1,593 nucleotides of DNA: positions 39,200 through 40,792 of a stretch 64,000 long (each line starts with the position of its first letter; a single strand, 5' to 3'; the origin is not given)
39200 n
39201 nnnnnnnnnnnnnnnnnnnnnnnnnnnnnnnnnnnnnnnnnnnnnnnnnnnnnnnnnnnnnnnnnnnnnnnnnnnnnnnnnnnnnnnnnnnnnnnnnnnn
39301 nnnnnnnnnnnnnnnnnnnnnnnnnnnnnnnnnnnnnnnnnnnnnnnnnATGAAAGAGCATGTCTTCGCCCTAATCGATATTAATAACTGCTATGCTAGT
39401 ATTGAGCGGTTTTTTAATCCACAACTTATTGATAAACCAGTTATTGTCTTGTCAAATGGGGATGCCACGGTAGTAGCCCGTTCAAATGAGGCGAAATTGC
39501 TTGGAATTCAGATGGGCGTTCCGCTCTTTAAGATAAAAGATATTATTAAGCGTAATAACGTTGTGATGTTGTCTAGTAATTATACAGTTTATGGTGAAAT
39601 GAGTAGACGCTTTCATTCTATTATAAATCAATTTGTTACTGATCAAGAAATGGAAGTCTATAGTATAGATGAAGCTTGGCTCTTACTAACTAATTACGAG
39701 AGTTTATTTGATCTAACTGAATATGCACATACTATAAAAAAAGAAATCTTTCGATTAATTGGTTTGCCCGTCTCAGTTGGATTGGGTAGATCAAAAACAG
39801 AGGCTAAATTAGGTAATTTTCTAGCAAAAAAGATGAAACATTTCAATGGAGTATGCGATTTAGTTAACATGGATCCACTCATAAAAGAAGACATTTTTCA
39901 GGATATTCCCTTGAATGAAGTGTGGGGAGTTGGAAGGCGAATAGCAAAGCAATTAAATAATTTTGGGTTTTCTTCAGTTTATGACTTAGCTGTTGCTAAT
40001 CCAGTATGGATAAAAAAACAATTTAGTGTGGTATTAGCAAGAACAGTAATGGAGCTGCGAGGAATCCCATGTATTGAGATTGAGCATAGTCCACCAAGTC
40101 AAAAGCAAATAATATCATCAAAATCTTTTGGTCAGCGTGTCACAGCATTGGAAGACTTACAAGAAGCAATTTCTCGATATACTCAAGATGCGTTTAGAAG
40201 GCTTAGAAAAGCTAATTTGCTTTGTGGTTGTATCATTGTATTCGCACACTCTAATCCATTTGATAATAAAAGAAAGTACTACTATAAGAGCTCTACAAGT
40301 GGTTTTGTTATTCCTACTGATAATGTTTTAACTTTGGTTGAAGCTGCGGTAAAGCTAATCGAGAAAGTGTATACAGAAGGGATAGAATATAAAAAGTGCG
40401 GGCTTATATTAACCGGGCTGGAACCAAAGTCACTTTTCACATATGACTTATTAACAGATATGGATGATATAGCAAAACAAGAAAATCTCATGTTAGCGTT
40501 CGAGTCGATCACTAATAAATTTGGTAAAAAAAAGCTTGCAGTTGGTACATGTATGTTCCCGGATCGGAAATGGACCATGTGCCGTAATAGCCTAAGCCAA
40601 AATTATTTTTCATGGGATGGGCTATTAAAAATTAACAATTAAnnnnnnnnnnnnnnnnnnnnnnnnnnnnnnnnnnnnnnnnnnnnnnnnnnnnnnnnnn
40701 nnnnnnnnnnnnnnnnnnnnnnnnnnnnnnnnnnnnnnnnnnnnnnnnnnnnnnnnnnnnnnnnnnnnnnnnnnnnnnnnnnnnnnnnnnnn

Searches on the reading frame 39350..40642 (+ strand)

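Call 57: search_protein_families(library=pfam, max_evalue=0.01, proteins=[window:39350-40642:+])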
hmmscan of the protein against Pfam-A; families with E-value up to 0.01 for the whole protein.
window:39350-40642:+ (430 aa): 5 families
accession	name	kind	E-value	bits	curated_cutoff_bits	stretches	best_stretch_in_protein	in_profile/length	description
PF00817.25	IMS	-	4.4e-34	118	23.2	1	9-154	1-145/148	impB/mucB/samB family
PF11799.13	IMS_C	-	5.5e-19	69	20.7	1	252-361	2-103/109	impB/mucB/samB family C-terminal domain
PF13438.11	DUF4113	-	1.3e-05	25.5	24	1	379-420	2-42/51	Domain of unknown function (DUF4113)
PF11798.14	IMS_HHH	-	2.4e-05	24.8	24.4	1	184-206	9-31/32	IMS family HHH motif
PF10391.15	DNA_pol_lambd_f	-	0.0014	18.9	29.8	1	189-215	4-30/51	Fingers domain of DNA polymerase lambda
